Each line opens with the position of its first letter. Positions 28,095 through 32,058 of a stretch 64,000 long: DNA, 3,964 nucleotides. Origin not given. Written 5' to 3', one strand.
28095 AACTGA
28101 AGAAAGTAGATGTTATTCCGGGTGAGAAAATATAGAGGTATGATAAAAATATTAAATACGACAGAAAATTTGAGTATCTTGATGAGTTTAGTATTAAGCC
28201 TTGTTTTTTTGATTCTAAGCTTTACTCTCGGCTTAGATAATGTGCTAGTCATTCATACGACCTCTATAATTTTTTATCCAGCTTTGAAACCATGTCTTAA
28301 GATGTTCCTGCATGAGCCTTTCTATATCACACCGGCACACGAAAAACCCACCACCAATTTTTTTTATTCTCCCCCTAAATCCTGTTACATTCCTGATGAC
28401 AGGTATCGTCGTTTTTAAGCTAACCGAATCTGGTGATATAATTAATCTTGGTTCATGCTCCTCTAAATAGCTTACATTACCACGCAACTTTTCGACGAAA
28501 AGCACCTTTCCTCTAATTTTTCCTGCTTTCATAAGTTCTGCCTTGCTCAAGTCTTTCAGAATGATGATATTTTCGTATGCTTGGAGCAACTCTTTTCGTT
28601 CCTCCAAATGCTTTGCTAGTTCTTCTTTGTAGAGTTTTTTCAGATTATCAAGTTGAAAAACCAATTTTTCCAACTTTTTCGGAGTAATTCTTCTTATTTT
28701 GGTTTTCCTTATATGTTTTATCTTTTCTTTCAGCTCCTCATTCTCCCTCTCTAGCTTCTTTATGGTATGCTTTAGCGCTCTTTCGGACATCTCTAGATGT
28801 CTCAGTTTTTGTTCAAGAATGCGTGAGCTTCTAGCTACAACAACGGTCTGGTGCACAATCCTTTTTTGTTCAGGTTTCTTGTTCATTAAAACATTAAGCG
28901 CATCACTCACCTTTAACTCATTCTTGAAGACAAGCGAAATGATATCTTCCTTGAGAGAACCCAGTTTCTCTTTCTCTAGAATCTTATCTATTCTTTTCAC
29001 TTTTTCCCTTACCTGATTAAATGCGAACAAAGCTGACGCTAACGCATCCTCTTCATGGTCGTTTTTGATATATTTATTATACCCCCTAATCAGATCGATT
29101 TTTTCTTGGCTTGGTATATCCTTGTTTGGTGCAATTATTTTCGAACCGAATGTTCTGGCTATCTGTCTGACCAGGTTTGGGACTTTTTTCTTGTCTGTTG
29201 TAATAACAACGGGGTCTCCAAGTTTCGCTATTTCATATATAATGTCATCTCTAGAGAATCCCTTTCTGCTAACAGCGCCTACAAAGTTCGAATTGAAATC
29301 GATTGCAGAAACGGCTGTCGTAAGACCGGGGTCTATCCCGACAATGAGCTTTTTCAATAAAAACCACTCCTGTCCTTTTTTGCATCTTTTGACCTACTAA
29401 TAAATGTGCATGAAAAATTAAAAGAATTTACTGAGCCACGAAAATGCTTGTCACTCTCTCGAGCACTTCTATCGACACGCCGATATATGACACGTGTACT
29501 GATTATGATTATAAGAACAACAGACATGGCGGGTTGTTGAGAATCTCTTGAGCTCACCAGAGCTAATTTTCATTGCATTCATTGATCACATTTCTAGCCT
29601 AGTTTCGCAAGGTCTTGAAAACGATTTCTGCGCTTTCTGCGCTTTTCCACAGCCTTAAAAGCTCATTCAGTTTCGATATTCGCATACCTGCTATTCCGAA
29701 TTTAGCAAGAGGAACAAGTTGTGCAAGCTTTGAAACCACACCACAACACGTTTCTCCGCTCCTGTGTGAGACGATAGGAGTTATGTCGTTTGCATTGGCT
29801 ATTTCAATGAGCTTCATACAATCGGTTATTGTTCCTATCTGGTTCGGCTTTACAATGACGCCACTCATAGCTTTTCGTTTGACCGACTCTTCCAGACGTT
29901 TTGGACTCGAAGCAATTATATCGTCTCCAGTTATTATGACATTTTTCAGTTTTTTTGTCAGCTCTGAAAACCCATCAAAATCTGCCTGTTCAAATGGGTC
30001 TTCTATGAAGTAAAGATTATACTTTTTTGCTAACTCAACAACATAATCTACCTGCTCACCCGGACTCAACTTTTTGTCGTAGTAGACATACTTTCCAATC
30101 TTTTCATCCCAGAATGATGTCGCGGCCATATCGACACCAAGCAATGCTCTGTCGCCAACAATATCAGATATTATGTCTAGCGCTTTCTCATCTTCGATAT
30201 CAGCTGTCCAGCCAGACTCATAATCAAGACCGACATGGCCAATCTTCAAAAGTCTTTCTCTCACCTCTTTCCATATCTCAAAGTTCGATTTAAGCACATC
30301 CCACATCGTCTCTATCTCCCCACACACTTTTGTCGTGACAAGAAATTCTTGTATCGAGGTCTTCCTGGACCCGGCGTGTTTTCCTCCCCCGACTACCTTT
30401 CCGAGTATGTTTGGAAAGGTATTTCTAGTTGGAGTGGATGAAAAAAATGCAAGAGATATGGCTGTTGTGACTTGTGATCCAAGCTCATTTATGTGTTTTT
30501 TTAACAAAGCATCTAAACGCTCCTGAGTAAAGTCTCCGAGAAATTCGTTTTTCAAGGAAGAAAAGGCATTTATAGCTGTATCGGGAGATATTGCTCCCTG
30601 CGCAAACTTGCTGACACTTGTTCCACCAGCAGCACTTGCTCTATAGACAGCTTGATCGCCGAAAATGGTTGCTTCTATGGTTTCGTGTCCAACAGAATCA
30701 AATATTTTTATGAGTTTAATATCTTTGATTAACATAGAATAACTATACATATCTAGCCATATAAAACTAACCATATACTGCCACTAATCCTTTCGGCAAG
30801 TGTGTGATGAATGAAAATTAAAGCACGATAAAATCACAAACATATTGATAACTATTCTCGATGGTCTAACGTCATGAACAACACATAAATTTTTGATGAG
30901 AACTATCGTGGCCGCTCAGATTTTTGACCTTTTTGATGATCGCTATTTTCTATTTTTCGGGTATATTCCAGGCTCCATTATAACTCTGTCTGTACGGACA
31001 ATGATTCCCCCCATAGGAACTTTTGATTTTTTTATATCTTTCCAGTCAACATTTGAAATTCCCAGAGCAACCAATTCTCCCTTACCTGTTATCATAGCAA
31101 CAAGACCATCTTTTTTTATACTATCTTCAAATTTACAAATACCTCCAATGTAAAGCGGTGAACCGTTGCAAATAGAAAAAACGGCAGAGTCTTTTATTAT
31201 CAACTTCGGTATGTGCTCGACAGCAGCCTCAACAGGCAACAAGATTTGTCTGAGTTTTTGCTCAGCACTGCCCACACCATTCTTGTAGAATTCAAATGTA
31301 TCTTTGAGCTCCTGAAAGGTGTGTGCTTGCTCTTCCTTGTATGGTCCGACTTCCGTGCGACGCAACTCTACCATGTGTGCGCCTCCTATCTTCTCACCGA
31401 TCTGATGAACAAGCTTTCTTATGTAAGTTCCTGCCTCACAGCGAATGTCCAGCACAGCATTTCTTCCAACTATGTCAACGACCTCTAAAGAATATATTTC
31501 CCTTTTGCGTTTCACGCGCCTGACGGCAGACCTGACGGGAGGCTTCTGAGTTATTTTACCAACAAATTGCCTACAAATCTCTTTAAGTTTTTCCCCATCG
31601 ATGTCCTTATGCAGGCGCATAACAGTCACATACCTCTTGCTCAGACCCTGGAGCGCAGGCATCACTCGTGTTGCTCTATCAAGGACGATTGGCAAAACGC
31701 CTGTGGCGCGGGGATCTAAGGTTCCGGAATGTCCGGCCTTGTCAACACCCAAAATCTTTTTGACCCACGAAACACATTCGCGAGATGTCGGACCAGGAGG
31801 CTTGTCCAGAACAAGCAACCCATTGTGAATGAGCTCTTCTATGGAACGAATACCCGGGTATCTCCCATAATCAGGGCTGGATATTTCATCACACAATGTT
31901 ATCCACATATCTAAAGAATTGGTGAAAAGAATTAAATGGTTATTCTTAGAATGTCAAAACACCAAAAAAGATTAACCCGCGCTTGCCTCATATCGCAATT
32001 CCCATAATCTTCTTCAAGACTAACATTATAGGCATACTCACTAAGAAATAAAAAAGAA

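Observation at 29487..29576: ~90-bp repeated intergenic element with a 46-nt perfect core, copy A (3' of enolase)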

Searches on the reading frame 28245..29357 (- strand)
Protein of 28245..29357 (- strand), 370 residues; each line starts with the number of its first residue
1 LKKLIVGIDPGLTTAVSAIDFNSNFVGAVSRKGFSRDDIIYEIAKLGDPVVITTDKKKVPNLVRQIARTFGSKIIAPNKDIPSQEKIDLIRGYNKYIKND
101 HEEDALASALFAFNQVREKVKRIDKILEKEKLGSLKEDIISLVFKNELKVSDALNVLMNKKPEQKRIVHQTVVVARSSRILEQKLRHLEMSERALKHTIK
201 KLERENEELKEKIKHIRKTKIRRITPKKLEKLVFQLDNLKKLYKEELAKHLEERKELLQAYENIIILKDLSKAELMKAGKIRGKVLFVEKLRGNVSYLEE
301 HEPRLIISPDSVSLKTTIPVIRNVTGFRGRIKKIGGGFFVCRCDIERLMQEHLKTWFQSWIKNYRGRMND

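Call 14: search_protein_families(library=pfam, proteins=[window:28245-29357:-])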
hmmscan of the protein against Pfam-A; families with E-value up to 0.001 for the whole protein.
window:28245-29357:- (370 aa): 1 family
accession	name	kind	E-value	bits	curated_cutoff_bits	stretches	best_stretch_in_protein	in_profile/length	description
PF04312.18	DUF460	-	2.2e-32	112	28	1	2-109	30-135/135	Protein of unknown function (DUF460)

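Call 44: find_homologous_proteins(query=window:28245-29357:-, max_evalue=1e-20)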
Query window:28245-29357:- (370 aa): 14 proteins with E <= 1e-20 among 8000 candidates.
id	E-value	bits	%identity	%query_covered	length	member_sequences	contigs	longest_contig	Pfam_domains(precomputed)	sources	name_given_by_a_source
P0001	1.0e-231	786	100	100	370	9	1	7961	PF04312.19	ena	-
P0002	4.8e-129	449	59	100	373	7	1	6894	PF04312.19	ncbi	-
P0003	1.8e-26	111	37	55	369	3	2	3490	PF04312.19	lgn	-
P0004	1.0e-25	109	30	99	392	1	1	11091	PF04312.19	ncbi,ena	-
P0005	1.1e-25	109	38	45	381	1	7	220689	PF04312.19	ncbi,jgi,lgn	-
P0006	1.2e-25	109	34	62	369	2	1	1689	PF04312.19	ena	-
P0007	8.7e-24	102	33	76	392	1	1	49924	PF04312.19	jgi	jgi:hypothetical protein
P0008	1.9e-23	101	39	42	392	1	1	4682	PF04312.19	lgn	-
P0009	2.1e-23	101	32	81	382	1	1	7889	PF04312.19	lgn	-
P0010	5.9e-23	100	33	76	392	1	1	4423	PF04312.19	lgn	-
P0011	1.8e-22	98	33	77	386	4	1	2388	PF04312.19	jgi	-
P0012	1.9e-22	98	37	42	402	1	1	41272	PF04312.19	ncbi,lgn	ncbi:MAG: DUF460 domain-containing protein [Candidatus Aenigmatarchaeota archaeon]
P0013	1.0e-21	96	32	56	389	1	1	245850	PF04312.19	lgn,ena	-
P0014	7.8e-21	93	30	78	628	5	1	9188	PF04312.19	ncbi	-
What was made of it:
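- Tried and rejected: The DUF460 search found only this species and then a 59%-identical protein (call 44).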

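Call 45: find_encoding_contigs(protein=P0002, flank=7000, max_places=6)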
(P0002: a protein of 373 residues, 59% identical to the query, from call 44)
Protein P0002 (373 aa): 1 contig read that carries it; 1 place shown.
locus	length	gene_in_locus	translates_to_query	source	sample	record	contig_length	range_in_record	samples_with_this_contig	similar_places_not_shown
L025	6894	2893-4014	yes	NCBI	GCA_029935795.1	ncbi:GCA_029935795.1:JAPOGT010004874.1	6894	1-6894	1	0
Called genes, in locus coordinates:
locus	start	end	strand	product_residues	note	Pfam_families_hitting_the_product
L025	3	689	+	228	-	?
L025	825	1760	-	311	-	PF08271:Zn_Ribbon_TF, PF00382:TFIIB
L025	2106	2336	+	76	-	PF00808:CBFD_NFYB_HMF, PF00125:Histone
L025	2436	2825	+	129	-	PF21485:IF5A-like_N, PF01287:eIF-5a (weak)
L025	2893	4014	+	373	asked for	PF04312:DUF460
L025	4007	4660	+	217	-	PF09721:Exosortase_EpsH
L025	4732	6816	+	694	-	PF04108:ATG17_like (faint)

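Call 69: list_cluster_members(proteins=[P0001])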
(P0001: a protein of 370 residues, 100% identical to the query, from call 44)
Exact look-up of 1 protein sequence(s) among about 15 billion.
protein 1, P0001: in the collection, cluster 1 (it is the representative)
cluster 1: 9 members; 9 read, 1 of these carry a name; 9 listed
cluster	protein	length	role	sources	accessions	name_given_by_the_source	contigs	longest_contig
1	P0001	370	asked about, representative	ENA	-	-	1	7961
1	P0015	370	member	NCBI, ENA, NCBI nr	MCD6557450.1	MAG: DUF460 domain-containing protein [Candidatus Aenigmarchaeota archaeon] | DUF460 domain-containing protein [Candidatus Aenigmarchaeota archaeon]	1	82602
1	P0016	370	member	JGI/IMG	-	-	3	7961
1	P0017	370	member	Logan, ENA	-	-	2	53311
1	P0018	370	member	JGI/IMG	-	-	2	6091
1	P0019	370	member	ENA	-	-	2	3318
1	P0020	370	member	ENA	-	-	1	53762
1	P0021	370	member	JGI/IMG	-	-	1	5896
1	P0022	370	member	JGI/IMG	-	-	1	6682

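Call 71: find_encoding_contigs(protein=P0021, flank=6000, max_places=4)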
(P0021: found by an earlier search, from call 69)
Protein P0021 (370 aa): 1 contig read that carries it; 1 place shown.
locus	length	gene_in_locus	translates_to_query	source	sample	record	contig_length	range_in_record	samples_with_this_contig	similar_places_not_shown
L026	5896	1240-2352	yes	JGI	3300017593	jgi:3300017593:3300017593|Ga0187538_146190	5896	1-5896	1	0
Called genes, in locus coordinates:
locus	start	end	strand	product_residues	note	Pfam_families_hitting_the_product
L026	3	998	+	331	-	?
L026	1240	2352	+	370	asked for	PF04312:DUF460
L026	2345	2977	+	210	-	PF09721:Exosortase_EpsH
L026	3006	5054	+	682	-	PF04108:ATG17_like (faint), PF06103:DUF948 (faint)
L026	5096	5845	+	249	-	PF01884:PcrB, PF00977:His_biosynth (weak)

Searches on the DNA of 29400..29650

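Call 8: search_rna_families(source=window, start=29400, end=29650, threshold=evalue, max_evalue=10, show_alignments=3)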
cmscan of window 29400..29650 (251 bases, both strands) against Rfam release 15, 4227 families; matches with E-value up to 10: 1.
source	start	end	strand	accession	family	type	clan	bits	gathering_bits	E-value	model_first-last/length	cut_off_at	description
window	29580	29595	+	RF00057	RyhB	Gene; sRNA;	-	13.4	55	5.9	11-26/67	no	RyhB RNA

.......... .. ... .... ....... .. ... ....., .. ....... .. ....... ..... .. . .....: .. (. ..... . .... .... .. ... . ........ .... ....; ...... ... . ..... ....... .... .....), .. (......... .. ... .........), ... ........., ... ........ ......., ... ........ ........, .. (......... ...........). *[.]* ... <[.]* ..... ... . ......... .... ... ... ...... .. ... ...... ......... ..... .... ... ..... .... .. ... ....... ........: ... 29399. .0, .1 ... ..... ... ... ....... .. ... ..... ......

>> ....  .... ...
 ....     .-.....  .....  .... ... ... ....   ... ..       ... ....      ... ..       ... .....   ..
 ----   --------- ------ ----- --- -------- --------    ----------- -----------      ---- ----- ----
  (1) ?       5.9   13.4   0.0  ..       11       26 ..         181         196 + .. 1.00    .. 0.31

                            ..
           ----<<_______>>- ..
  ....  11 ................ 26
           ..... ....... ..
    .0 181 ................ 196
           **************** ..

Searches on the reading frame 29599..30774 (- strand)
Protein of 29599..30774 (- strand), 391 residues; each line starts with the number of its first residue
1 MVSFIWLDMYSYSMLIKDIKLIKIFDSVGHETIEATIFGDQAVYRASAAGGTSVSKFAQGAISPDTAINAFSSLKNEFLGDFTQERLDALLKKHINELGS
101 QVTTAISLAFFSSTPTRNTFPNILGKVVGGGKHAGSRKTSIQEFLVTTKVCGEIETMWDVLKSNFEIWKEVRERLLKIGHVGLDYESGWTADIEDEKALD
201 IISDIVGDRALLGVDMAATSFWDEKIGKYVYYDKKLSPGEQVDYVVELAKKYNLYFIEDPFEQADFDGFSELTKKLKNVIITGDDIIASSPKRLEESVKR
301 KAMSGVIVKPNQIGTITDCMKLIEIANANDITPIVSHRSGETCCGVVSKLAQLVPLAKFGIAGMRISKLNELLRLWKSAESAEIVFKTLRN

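Call 14: search_protein_families(library=pfam, proteins=[window:29599-30774:-])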
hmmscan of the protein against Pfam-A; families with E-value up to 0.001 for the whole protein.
window:29599-30774:- (391 aa): 3 families
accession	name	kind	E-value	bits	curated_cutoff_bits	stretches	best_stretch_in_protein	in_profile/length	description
PF00113.28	Enolase_C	-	8.4e-38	130.8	21.5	1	124-376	8-278/296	Enolase, C-terminal TIM barrel domain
PF13378.12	MR_MLE_C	-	3.9e-11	43.5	29.4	1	194-332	29-149/219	Enolase C-terminal domain-like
PF03952.21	Enolase_N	-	0.00011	22.8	35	0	16-58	1-44/131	Enolase, N-terminal domain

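Call 16: find_encoding_contigs(protein=window:29599-30774:-, flank=3000, max_places=10)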
Protein window:29599-30774:- (391 aa): no gene with exactly this product is on record in the collection.

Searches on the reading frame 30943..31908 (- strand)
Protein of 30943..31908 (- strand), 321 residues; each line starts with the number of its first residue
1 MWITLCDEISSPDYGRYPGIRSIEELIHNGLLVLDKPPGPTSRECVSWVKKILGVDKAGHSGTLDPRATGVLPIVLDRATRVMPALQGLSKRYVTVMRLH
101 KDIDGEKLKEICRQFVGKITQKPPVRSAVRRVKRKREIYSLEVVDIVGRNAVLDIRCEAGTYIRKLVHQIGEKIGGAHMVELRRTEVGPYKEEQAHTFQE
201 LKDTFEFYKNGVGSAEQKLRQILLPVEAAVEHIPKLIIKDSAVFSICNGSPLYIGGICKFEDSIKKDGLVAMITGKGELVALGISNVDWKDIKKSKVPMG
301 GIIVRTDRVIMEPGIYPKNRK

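Call 14: search_protein_families(library=pfam, proteins=[window:30943-31908:-])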
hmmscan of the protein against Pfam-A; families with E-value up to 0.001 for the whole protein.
window:30943-31908:- (321 aa): 5 families
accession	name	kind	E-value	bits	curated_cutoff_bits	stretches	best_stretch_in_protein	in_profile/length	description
PF01509.24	TruB_N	-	1.9e-27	96.9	27.3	1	50-163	1-149/149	TruB family pseudouridylate synthase (N terminal domain)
PF16198.10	TruB_C_2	-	5.7e-20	71.7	29.3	1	164-230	1-65/66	tRNA pseudouridylate synthase B C-terminal domain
PF01472.26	PUA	-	2.2e-15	56.8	24.8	1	234-310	1-74/74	PUA domain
PF21238.2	Pus10_C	-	3.3e-11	43.6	27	1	90-168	123-203/232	Pus10, C-terminal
PF08068.17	DKCLD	-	1.7e-07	31.6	27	1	11-46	23-58/58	DKCLD (NUC011) domain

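Call 24: find_encoding_contigs(protein=window:30943-31908:-, flank=10000, max_places=10)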
Protein window:30943-31908:- (321 aa): 6 contigs read that carry it; 5 places shown.
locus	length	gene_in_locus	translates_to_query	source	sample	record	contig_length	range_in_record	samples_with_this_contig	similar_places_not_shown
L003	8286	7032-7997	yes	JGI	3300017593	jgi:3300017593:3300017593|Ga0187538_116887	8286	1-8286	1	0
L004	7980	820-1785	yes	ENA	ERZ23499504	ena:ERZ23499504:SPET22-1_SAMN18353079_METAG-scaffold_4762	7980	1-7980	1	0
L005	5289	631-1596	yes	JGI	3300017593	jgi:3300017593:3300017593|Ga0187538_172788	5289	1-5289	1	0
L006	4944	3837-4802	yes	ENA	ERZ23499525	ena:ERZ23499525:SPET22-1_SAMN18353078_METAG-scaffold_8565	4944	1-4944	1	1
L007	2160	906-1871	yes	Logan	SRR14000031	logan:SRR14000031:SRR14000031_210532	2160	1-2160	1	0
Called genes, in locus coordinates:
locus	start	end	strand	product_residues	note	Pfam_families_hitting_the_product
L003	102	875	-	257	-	PF00575:S1, PF07541:EIF_2_alpha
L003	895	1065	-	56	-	PF01667:Ribosomal_S27e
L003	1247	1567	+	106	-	PF01248:Ribosomal_L7Ae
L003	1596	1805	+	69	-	PF01200:Ribosomal_S28e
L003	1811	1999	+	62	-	PF01246:Ribosomal_L24e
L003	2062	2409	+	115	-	-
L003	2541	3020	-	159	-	PF00571:CBS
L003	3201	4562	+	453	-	PF21686:LigD_Prim-Pol (faint), PF01896:DNA_primase_S (weak)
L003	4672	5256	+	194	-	PF05916:Sld5 (weak), PF27418:GINS23_N (weak), PF22090:Gins51_C (weak)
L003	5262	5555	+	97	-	PF00935:Ribosomal_L44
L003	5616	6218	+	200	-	PF13207:AAA_17, PF13238:AAA_18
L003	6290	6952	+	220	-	PF01956:EMC3_TMCO1, PF13858:DUF4199 (faint)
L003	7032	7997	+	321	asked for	PF08068:DKCLD (weak), PF01509:TruB_N, PF21238:Pus10_C, PF16198:TruB_C_2, PF01472:PUA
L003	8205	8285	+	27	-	?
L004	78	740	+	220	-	PF01956:EMC3_TMCO1, PF13858:DUF4199 (faint)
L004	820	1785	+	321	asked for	PF08068:DKCLD (weak), PF01509:TruB_N, PF21238:Pus10_C, PF16198:TruB_C_2, PF01472:PUA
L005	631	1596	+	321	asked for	PF08068:DKCLD (weak), PF01509:TruB_N, PF21238:Pus10_C, PF16198:TruB_C_2, PF01472:PUA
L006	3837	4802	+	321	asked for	PF08068:DKCLD (weak), PF01509:TruB_N, PF21238:Pus10_C, PF16198:TruB_C_2, PF01472:PUA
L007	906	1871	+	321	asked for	PF08068:DKCLD (weak), PF01509:TruB_N, PF21238:Pus10_C, PF16198:TruB_C_2, PF01472:PUA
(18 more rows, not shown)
